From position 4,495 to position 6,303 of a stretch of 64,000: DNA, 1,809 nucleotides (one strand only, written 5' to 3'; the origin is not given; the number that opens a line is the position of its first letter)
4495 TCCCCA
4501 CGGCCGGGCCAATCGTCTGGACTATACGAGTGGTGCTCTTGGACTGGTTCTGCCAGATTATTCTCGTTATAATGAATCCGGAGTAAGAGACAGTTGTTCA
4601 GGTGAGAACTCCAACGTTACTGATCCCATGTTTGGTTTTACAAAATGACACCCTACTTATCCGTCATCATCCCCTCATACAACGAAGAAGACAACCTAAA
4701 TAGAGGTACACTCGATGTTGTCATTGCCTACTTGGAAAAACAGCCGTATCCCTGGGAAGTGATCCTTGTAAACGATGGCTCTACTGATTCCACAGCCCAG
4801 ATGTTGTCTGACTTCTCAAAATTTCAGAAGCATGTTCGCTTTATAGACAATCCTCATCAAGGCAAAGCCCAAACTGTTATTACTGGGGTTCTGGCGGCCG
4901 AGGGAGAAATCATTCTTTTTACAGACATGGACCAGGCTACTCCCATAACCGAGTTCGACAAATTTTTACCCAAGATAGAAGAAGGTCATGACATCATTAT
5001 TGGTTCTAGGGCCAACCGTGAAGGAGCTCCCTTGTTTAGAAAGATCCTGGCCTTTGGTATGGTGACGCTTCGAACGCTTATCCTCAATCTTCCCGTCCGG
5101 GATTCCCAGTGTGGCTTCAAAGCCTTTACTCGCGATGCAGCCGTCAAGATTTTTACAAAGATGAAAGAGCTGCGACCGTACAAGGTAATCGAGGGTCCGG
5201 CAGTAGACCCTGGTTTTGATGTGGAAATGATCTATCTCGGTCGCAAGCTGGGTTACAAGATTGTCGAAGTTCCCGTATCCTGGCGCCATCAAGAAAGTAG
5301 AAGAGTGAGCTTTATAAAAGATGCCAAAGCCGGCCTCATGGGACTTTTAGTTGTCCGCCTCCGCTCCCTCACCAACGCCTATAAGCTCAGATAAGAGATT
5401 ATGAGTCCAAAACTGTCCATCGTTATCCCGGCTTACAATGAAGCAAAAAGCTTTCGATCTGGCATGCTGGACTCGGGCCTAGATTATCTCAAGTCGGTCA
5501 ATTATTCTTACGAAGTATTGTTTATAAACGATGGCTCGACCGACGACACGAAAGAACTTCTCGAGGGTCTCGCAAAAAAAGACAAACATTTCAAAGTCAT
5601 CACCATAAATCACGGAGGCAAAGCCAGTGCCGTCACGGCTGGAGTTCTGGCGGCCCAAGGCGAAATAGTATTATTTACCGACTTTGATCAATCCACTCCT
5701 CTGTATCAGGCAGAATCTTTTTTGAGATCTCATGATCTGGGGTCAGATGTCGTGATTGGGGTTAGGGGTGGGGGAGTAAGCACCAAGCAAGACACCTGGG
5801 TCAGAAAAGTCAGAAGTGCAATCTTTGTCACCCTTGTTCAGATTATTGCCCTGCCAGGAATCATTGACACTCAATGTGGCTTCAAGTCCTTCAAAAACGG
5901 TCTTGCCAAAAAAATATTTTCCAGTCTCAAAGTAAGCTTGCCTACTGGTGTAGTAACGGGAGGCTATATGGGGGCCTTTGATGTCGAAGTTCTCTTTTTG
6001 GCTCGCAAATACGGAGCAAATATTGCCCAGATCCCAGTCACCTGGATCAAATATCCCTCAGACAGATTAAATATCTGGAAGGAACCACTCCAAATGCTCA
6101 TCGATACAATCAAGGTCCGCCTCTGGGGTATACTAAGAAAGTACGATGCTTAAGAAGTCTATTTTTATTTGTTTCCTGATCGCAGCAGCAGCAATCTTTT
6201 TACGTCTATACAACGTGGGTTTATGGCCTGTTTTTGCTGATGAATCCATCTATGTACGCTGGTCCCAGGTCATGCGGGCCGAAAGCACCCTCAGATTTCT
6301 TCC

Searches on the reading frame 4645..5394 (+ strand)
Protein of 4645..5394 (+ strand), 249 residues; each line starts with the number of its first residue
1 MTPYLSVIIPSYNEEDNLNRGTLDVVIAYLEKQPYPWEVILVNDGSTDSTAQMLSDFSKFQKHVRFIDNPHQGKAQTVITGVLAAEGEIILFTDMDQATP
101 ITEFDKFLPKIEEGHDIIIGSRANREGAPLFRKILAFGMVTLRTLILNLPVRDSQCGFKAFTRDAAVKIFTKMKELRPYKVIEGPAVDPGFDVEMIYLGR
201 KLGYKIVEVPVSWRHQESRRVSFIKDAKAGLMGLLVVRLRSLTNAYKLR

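Call 22: search_protein_families(library=ncbifam, proteins=[window:4645-5394:+])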
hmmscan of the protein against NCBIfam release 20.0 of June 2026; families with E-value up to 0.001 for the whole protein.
window:4645-5394:+ (249 aa): 20 families
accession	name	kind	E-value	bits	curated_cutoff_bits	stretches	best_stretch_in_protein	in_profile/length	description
NF047588.1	GlcsyltransPgfSStrep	equivalog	3.6e-22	79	500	1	5-176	3-173/308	glycosyltransferase PgfS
NF007986.1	PRK10714.1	equivalog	3.8e-17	62.3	529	1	5-164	8-167/316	undecaprenyl-phosphate 4-deoxy-4-formamido-L-arabinose transferase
NF041875.1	EPS_EpsD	equivalog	1.2e-16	61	370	1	5-111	1-104/325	exopolysaccharide biosynthesis glycosyltransferase EpsD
TIGR03937.1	PgaC_IcaA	equivalog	6e-16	58.4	422.3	1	3-96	45-135/407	poly-beta-1,6-N-acetyl-D-glucosamine synthase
NF007482.0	PRK10073.1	equivalog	8.6e-15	54.6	423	1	2-102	5-101/334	glycosyltransferase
NF041391.1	DPhHxTase_Halo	equivalog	2.1e-12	46.5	375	1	11-169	3-153/213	dolichyl-phosphate hexose transferase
TIGR04283.1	glyco_like_mftF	equivalog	1.4e-11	44.5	182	1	5-111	1-97/221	TIGR04283 family arsenosugar biosynthesis glycosyltransferase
NF038302.1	EPS_HpsE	equivalog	4.2e-11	42.4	300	1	5-98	3-98/307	hormogonium polysaccharide biosynthesis glycosyltransferase HpsE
NF047683.1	TeichurnBiosyTuaG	equivalog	2.6e-09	37.1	400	1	2-108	5-108/252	teichuronic acid biosynthesis protein TuaG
TIGR04182.1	glyco_TIGR04182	equivalog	4.3e-09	36.2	325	1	6-169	3-159/293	S-layer glycoprotein N-glycosyltransferase AglJ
NF050050.1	ProtGlycPglI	equivalog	1e-08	34.9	500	1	3-121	2-118/306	GalNAc(5)-diNAcBac-PP-undecaprenol beta-1,3-glucosyltransferase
NF010496.0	PRK13915.1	equivalog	4.4e-08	32.6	262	1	5-104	33-134/307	glucosyl-3-phosphoglycerate synthase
NF058614.1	PPMAGASynPpgS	equivalog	1.3e-07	31.3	370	1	7-174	4-170/226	polyprenyl-phospho-N-acetylgalactosaminyl synthase PpgS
TIGR03965.1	mycofact_glyco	equivalog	2e-07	30.2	280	1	5-98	76-166/467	mycofactocin biosynthesis glycosyltransferase MftF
TIGR03111.1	glyc2_xrt_Gpos1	hypoth_equivalog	3.1e-07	29.5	363.95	1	2-114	48-159/439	TIGR03111 family XrtG-associated glycosyltransferase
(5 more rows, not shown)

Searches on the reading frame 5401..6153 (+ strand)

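Call 22: search_protein_families(library=ncbifam, proteins=[window:5401-6153:+])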
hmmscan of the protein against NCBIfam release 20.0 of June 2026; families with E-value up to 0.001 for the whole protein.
window:5401-6153:+ (250 aa): 18 families
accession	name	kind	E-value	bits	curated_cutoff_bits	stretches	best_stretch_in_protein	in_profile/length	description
NF007986.1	PRK10714.1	equivalog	1.8e-18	66.6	529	1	4-175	7-175/316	undecaprenyl-phosphate 4-deoxy-4-formamido-L-arabinose transferase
NF047588.1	GlcsyltransPgfSStrep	equivalog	3.3e-17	62.7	500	1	4-139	2-138/308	glycosyltransferase PgfS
TIGR03937.1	PgaC_IcaA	equivalog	4.3e-17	62.2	422.3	1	3-123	45-161/407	poly-beta-1,6-N-acetyl-D-glucosamine synthase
NF041875.1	EPS_EpsD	equivalog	6.3e-16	58.7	370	1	5-119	1-112/325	exopolysaccharide biosynthesis glycosyltransferase EpsD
NF007482.0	PRK10073.1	equivalog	5.8e-14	51.8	423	1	2-98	5-97/334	glycosyltransferase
TIGR04283.1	glyco_like_mftF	equivalog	1.7e-10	40.8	182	1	5-100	1-86/221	TIGR04283 family arsenosugar biosynthesis glycosyltransferase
NF047683.1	TeichurnBiosyTuaG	equivalog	1.7e-09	37.7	400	1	2-97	5-97/252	teichuronic acid biosynthesis protein TuaG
NF041391.1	DPhHxTase_Halo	equivalog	3.4e-08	32.7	375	1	30-173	17-154/213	dolichyl-phosphate hexose transferase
TIGR04182.1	glyco_TIGR04182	equivalog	1.2e-07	31.4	325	1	5-170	2-157/293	S-layer glycoprotein N-glycosyltransferase AglJ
NF038302.1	EPS_HpsE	equivalog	2.2e-07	30.1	300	1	4-98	2-98/307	hormogonium polysaccharide biosynthesis glycosyltransferase HpsE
TIGR03965.1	mycofact_glyco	equivalog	1.2e-06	27.7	280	1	3-96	74-164/467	mycofactocin biosynthesis glycosyltransferase MftF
NF050050.1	ProtGlycPglI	equivalog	2e-06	27.4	500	1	3-104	2-100/306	GalNAc(5)-diNAcBac-PP-undecaprenol beta-1,3-glucosyltransferase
NF038299.1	EPS_HpsN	equivalog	4e-06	26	425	1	3-100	1-95/317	hormogonium polysaccharide biosynthesis glycosyltransferase HpsN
NF010496.0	PRK13915.1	equivalog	1.8e-05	24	262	1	4-97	32-127/307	glucosyl-3-phosphoglycerate synthase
NF058614.1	PPMAGASynPpgS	equivalog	1.9e-05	24.2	370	1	7-171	4-164/226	polyprenyl-phospho-N-acetylgalactosaminyl synthase PpgS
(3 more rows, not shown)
